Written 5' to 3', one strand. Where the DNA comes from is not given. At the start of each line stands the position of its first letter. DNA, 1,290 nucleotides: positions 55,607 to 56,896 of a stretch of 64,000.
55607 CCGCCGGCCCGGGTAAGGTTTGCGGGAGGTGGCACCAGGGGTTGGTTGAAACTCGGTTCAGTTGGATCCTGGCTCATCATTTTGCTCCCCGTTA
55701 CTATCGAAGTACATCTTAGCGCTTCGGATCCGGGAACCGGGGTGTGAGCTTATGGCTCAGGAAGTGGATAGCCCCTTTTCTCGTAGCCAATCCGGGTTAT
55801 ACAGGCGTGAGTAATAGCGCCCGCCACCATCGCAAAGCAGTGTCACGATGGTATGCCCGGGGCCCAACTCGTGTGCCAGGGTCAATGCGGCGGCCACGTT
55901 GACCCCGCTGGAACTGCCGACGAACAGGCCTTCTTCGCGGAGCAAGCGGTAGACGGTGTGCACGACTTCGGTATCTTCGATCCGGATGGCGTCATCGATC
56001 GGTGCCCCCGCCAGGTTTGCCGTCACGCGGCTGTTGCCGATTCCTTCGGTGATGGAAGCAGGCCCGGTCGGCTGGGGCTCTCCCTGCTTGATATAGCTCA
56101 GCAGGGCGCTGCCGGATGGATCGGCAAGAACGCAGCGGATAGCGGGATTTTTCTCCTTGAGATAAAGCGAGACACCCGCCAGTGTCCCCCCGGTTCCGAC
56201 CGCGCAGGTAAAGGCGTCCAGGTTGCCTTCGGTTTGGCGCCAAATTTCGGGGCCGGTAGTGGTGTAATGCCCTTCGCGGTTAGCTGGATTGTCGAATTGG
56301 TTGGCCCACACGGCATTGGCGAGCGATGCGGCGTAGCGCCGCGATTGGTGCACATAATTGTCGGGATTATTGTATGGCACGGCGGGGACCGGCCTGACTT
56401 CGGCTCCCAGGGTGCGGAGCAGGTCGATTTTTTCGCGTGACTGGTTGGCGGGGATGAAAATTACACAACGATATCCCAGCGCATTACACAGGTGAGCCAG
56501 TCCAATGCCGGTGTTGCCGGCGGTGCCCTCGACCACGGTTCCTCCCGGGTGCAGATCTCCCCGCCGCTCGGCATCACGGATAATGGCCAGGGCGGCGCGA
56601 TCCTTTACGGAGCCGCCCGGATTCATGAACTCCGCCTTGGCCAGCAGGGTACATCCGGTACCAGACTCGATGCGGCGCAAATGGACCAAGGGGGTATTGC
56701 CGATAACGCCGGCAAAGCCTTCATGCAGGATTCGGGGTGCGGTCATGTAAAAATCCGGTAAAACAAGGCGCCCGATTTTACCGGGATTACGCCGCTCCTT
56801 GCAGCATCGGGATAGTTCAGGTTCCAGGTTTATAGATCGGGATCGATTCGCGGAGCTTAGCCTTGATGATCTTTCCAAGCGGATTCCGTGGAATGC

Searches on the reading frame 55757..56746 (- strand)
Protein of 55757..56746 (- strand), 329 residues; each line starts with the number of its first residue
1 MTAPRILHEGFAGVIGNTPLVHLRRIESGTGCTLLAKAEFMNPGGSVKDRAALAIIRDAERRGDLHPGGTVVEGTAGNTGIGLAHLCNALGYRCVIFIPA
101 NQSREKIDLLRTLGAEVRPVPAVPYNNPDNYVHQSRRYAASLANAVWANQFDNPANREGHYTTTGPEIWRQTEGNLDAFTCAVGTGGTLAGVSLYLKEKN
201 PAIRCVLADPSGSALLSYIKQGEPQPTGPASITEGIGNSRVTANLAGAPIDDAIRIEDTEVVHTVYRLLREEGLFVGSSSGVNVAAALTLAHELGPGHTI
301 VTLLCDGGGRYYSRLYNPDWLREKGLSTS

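Call 6: search_protein_families(library=pfam, proteins=[window:55757-56746:-])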
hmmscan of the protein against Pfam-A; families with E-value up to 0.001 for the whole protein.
window:55757-56746:- (329 aa): 1 family
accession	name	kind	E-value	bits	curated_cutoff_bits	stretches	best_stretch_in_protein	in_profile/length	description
PF00291.31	PALP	-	5.4e-81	272.6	35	1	14-306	4-295/295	Pyridoxal-phosphate dependent enzyme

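Call 7: search_protein_families(library=ncbifam, proteins=[window:55757-56746:-])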
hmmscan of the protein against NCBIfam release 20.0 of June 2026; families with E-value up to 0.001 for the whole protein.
window:55757-56746:- (329 aa): 38 families (the best 25 are shown)
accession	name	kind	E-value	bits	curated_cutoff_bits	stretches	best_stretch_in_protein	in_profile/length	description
NF007989.0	PRK10717.1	equivalog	1.9e-154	513.7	387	1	8-328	5-329/334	cysteine synthase A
TIGR01137.1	cysta_beta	equivalog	2.2e-91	306.8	510.25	1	13-327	7-321/457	cystathionine beta-synthase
TIGR01136.1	cysKM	subfamily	2.5e-81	273.3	344.15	1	14-313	4-295/299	cysteine synthase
TIGR01139.1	cysK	equivalog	1.4e-79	267.5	350.95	1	14-313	4-294/298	cysteine synthase A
NF053679.1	CysteaSynCapA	equivalog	1.4e-73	247.5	600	1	9-325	8-328/329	cysteate synthase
TIGR03945.1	PLP_SbnA_fam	equivalog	2.7e-71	240.1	349.95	1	14-321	4-304/304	2,3-diaminopropionate biosynthesis protein SbnA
TIGR01138.1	cysM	equivalog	1.9e-68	231.1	394.2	1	13-313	4-286/290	cysteine synthase B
NF008735.0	PRK11761.1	equivalog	2.6e-68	230.4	413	1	12-313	7-290/296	cysteine synthase CysM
NF052478.1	CystDsulMYC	equivalog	4.4e-30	105.2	600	1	33-328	38-337/354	L-cysteine desulfhydrase Cds1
NF005292.0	PRK06815.1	equivalog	1.8e-29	102.8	371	1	14-305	18-304/320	threonine/serine dehydratase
NF006390.0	PRK08639.1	equivalog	2.7e-27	95.8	421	1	11-308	19-313/418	threonine ammonia-lyase IlvA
NF006094.0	PRK08246.1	subfamily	5.7e-27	94.9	331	1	10-306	16-301/310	serine/threonine dehydratase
TIGR02079.1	THD1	equivalog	5.1e-22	78.2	440.55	1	12-307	11-305/410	threonine ammonia-lyase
NF005680.0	PRK07476.1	equivalog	3.6e-21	75.5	413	1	11-293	17-296/326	hydroxyectoine utilization dehydratase EutB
TIGR01127.1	ilvA_1Cterm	equivalog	9.7e-21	74.2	378.75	1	18-307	1-284/380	threonine ammonia-lyase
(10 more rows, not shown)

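Call 9: find_homologous_proteins(query=window:55757-56746:-)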
Query window:55757-56746:- (329 aa): 8000 proteins with E <= 0.001 among 8000 candidates; the best 120 are listed.
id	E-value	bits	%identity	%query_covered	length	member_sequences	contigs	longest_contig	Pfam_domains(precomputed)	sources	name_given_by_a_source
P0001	4.4e-220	747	100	100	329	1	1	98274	PF00291.32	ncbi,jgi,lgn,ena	-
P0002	2.6e-197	673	90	100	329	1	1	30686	PF00291.32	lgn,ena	-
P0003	1.3e-174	598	81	96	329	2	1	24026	PF00291.32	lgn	-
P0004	4.7e-162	557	-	-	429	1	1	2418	PF00291.32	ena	-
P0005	2.1e-152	525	71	98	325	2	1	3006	PF00291.32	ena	-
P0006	1.6e-151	522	71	98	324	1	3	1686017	PF00291.32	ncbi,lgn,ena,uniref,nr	ncbi:cysteine synthase A [Chroococcidiopsis sp. TS-821]|uniref:cysteine synthase A n=1 Tax=Chroococc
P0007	1.7e-151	522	71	98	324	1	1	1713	PF00291.32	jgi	-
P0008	1.6e-150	519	71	98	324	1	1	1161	PF00291.32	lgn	-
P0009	7.7e-150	517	71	97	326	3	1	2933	PF00291.32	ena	-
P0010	1.5e-149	516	70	98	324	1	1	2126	PF00291.32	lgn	-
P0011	1.8e-149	515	71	97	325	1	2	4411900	PF00291.32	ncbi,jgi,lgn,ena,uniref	ncbi:cysteine synthase A [Marinobacter metalliresistant]|uniref:cysteine synthase n=1 Tax=Marinobact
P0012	2.7e-149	515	71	98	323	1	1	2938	PF00291.32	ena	-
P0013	2.7e-149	515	70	98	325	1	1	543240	PF00291.32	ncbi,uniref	ncbi:cysteine synthase A [Litchfieldella rifensis]|uniref:cysteine synthase n=1 Tax=Litchfieldella r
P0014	3.6e-149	514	71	97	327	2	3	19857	PF00291.32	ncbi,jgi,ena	-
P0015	6.0e-149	514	70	98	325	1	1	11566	PF00291.32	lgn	-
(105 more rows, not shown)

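Call 10: search_solved_structures(query=window:55757-56746:-, show_alignments=2)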
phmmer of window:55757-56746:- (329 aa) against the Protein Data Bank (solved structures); distinct sequences matched with E-value up to 0.001: 168 (the best 60 are shown).
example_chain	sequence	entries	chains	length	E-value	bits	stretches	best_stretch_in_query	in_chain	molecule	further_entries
5i7w_A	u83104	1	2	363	6.1e-111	373.8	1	10-326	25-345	Cysteine synthase A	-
5jis_A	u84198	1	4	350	7.5e-111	373.5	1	13-326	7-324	Cysteine synthase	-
5jjc_A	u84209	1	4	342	1.1e-108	366.5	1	13-326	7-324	Cysteine synthase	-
9k2p_A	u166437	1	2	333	2.4e-67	230.5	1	7-326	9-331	Pyridoxal-5'-phosphate-dependent protein beta subunit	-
26fv_A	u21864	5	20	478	9e-67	228.7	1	11-326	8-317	Probable cystathionine beta-synthase Rv1077 | Putative cystathionine beta-synthase Rv1077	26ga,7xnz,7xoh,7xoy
1m54_A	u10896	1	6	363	3.4e-66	226.7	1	3-326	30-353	CYSTATHIONINE BETA-SYNTHASE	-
5mms_A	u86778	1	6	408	5e-66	226.2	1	3-326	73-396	Cystathionine beta-synthase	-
7xrq_A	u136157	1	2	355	5.6e-66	226.1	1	4-314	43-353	Cystathionine beta-synthase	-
1jbq_A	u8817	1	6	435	6e-66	226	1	3-326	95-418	CYSTATHIONINE BETA-SYNTHASE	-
8stw_A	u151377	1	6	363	6.5e-66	225.8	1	3-326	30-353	Cystathionine beta-synthase, K384N variant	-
9sqq_A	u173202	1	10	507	9.2e-66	225.3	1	3-326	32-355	Cystathionine beta-synthase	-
9shm_A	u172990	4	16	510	9.3e-66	225.3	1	3-326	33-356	Cystathionine beta-synthase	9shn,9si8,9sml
4l27_B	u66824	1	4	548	1.1e-65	225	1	3-326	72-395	Cystathionine beta-synthase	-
4l0d_A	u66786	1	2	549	1.1e-65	225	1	3-326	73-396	Cystathionine beta-synthase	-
4l3v_B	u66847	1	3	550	1.1e-65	225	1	3-326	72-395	Cystathionine beta-synthase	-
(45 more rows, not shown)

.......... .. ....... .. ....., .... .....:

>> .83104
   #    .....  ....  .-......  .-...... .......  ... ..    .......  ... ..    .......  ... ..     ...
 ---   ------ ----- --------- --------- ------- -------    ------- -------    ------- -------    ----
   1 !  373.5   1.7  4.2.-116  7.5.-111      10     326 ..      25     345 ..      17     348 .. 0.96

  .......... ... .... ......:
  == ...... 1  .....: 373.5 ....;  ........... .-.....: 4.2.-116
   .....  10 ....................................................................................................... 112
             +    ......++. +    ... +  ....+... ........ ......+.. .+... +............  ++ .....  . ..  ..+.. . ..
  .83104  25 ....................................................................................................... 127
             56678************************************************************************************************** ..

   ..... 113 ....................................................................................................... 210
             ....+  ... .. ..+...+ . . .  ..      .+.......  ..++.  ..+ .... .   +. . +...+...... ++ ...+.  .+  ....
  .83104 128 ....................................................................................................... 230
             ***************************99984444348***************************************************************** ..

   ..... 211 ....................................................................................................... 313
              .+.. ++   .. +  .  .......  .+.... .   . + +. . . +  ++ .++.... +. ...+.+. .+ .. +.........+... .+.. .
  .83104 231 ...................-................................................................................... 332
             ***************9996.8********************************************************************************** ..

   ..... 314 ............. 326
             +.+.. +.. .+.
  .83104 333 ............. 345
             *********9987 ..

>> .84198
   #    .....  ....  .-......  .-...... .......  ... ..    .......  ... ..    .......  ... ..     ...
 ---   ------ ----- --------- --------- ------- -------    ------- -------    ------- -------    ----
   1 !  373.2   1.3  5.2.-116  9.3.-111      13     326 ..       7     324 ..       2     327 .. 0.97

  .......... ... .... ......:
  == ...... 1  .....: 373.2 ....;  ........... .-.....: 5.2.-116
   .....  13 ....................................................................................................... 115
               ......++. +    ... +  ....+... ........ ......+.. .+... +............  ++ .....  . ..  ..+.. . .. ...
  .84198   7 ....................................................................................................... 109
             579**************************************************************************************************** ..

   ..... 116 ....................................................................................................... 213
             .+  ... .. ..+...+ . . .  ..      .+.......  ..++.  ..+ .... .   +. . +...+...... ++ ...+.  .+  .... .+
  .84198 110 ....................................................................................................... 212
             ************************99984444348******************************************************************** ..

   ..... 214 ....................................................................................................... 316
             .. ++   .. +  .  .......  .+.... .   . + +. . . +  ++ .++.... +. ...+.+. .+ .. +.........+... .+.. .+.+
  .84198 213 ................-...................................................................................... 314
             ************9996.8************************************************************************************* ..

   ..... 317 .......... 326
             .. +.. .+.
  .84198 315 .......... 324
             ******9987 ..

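Call 11: find_encoding_contigs(protein=P0001, flank=10000, max_places=4)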
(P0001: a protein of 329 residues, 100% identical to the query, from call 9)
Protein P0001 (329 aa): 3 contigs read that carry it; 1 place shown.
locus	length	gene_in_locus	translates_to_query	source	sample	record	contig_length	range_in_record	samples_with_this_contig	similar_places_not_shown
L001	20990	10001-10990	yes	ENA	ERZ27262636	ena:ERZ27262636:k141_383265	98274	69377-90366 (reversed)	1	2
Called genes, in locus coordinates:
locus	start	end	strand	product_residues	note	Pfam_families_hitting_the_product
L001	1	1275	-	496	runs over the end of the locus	PF03266:NTPase_1 (faint), PF03193:RsgA_GTPase (faint), PF01926:MMR_HSR1, PF02421:FeoB_N, PF00009:GTP_EFTU, PF01926:MMR_HSR1, PF02421:FeoB_N, PF14714:KH_dom-like, +3 more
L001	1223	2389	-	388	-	PF01011:PQQ (faint), PF07774:EMC1_C (faint), PF13570:Beta-prop_ACSF4, PF13360:PQQ_2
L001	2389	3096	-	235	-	PF09976:TPR_21, PF13174:TPR_6 (faint), PF13428:TPR_14 (faint), PF14559:TPR_19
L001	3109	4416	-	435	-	PF13393:tRNA-synt_His, PF00587:tRNA-synt_2b, PF03129:HGTP_anticodon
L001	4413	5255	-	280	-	PF13413:HTH_25, PF13464:RodZ_C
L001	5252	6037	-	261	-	PF07719:TPR_2 (faint), PF13428:TPR_14 (faint), PF13429:TPR_15 (weak), PF14559:TPR_19 (faint), PF13181:TPR_8 (faint), PF13371:TPR_9 (faint), PF13432:TPR_16 (faint), PF13424:TPR_12 (weak), +5 more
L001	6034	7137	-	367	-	PF21016:RlmN_N, PF04055:Radical_SAM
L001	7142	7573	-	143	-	PF00334:NDK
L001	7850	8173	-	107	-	PF01521:Fe-S_biosyn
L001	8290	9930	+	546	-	PF00501:AMP-binding, PF13193:AMP-binding_C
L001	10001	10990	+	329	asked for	PF00291:PALP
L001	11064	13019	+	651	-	PF16177:ACAS_N, PF00501:AMP-binding, PF13193:AMP-binding_C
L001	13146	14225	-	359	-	PF03447:NAD_binding_3, PF00742:Homoserine_dh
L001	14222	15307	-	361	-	PF00561:Abhydrolase_1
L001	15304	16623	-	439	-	PF01053:Cys_Met_Meta_PP, PF00155:Aminotran_1_2, PF01041:DegT_DnrJ_EryC1 (weak)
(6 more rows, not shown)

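Call 12: find_encoding_contigs(protein=P0002, flank=10000, max_places=4)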
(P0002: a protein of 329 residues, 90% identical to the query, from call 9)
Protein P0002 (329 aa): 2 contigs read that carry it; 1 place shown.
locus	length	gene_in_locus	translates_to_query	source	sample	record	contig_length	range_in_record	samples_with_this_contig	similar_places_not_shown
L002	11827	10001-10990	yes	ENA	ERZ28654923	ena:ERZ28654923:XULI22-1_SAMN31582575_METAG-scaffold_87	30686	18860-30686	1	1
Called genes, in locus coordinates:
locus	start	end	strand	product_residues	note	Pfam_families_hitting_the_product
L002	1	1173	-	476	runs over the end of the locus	PF00005:ABC_tran (faint), PF03193:RsgA_GTPase (faint), PF01926:MMR_HSR1, PF02421:FeoB_N, PF00009:GTP_EFTU, PF01926:MMR_HSR1, PF02421:FeoB_N, PF14714:KH_dom-like, +3 more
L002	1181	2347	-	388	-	PF01011:PQQ (faint), PF25293:Beta-prop_EMC1_N (faint), PF07774:EMC1_C (faint), PF13570:Beta-prop_ACSF4, PF13360:PQQ_2, PF13570:Beta-prop_ACSF4 (weak)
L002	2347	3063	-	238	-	PF09976:TPR_21, PF13174:TPR_6 (faint), PF13424:TPR_12 (faint), PF13428:TPR_14 (faint), PF07719:TPR_2 (faint), PF14559:TPR_19 (weak)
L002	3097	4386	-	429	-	PF13393:tRNA-synt_His, PF00587:tRNA-synt_2b, PF03129:HGTP_anticodon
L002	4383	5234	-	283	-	PF13413:HTH_25, PF13464:RodZ_C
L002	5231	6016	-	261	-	PF07719:TPR_2 (faint), PF13181:TPR_8 (faint), PF13371:TPR_9 (faint), PF13428:TPR_14 (faint), PF13429:TPR_15 (weak), PF14559:TPR_19 (faint), PF13424:TPR_12 (weak), PF13424:TPR_12 (weak), +5 more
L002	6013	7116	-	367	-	PF21016:RlmN_N, PF04055:Radical_SAM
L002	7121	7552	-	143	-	PF00334:NDK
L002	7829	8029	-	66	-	PF01521:Fe-S_biosyn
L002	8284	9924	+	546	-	PF00501:AMP-binding, PF13193:AMP-binding_C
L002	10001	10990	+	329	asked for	PF00291:PALP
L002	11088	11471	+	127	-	PF16177:ACAS_N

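Call 13: find_encoding_contigs(protein=P0003, flank=10000, max_places=4)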
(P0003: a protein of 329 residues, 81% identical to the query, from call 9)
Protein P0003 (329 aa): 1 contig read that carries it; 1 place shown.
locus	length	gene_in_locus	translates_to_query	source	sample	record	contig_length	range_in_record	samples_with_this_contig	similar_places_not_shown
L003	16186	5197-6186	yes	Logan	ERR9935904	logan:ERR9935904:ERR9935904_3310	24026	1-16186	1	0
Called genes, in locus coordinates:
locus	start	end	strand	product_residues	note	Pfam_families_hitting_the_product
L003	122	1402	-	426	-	PF13393:tRNA-synt_His, PF00587:tRNA-synt_2b, PF03129:HGTP_anticodon (weak)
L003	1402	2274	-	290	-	PF13413:HTH_25, PF13464:RodZ_C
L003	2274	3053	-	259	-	PF14559:TPR_19 (faint), PF00515:TPR_1 (faint), PF07719:TPR_2 (faint), PF13181:TPR_8 (faint), PF13371:TPR_9 (faint), PF13374:TPR_10 (faint), PF13429:TPR_15, PF13431:TPR_17 (weak), +5 more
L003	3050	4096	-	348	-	PF21016:RlmN_N, PF04055:Radical_SAM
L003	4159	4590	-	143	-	PF00334:NDK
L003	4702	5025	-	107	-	PF01521:Fe-S_biosyn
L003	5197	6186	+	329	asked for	PF00291:PALP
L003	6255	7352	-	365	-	PF03447:NAD_binding_3, PF00742:Homoserine_dh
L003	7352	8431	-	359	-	PF00561:Abhydrolase_1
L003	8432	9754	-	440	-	PF01053:Cys_Met_Meta_PP, PF00155:Aminotran_1_2, PF01041:DegT_DnrJ_EryC1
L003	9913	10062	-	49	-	-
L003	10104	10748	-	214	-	PF01502:PRA-CH, PF01503:PRA-PH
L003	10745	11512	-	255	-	PF00977:His_biosynth, PF01207:Dus (weak)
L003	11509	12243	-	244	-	PF00977:His_biosynth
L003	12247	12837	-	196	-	PF00117:GATase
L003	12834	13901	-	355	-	PF08645:PNK3P (faint), PF13242:Hydrolase_like (weak), PF00475:IGPD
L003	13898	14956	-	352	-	PF00155:Aminotran_1_2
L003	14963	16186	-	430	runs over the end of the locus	PF00815:Histidinol_dh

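Call 15: find_related_loci(query=window:55757-56746:-, collection=genome_contigs, flank=10000)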
Query window:55757-56746:- (329 aa) in genome_contigs; peptide patterns used: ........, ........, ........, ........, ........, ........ (x = any residue, [..] = any of these).
600 stretches matched a pattern (row limit reached: there are more); 598 encode a relative of the query (tblastn E <= 1e-3); the best 80 are kept; 80 distinct loci.
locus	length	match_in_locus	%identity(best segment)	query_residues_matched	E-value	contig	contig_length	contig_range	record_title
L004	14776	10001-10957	67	7-326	5e-147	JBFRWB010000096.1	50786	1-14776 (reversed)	MAG: Microcystaceae cyanobacterium isolate coassembly_bin.85 coaB85_c_000010495299, whole genome shotgun sequence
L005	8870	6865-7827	66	7-328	2e-146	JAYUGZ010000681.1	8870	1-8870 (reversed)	MAG: Cyanobacteriota bacterium isolate GFS_8293 GFS_8293_680, whole genome shotgun sequence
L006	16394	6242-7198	67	7-326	2e-146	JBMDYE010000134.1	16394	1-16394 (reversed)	MAG: Planktothrix sp. isolate FCentRs1_7 FCentRs1_contig134, whole genome shotgun sequence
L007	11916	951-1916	67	7-329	4e-146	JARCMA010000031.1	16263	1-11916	MAG: Microcoleus sp. MP8IB2.171 k99_74963, whole genome shotgun sequence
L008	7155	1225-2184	66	7-327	2e-146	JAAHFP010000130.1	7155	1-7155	MAG: Symploca sp. SIO1C2 1C2_NODE_130, whole genome shotgun sequence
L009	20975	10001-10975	68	1-326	5e-146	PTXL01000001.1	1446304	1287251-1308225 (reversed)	Burkholderia sp. SRS-46 NODE_1_length_1446304_cov_21.4919, whole genome shotgun sequence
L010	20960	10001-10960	67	7-327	4e-146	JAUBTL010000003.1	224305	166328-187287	Microcoleus sp. D2_18a_B4 NODE_5_length_224305_cov_68.461486, whole genome shotgun sequence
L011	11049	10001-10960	67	7-327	8e-146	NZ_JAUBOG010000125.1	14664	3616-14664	Microcoleus sp. herbarium19 NODE_125_length_14664_cov_14.074064, whole genome shotgun sequence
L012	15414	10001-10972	65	3-326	2e-145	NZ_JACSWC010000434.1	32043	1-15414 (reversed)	Halomicronema sp. CCY15110 CCY15110_434, whole genome shotgun sequence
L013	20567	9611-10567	70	9-327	2e-145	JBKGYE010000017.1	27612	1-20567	MAG: Halorhodospira sp. isolate C1M08_22 NODE_723_length_27612_cov_15.075335, whole genome shotgun sequence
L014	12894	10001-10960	67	7-327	4e-145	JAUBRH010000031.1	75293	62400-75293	Microcoleus sp. N9_A2 NODE_68_length_75293_cov_66.248059, whole genome shotgun sequence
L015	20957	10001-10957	68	7-326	1e-143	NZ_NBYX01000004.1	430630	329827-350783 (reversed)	Burkholderia puraquae strain CAMPA 1040 scaffold_3, whole genome shotgun sequence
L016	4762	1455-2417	65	7-327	2e-145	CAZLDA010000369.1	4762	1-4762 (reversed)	MAG TPA_asm: uncultured Pseudomonadales bacterium isolate SRP237561_co1_70 genome assembly, contig: NODE_40030_length_47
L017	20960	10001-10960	68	7-327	6e-143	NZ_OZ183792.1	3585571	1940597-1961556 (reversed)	Burkholderia sp. LMG 21824 chromosome 1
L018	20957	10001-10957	67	7-326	3e-142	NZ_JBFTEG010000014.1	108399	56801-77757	Pseudomonas zhanjiangensis strain 25A3E NODE_14, whole genome shotgun sequence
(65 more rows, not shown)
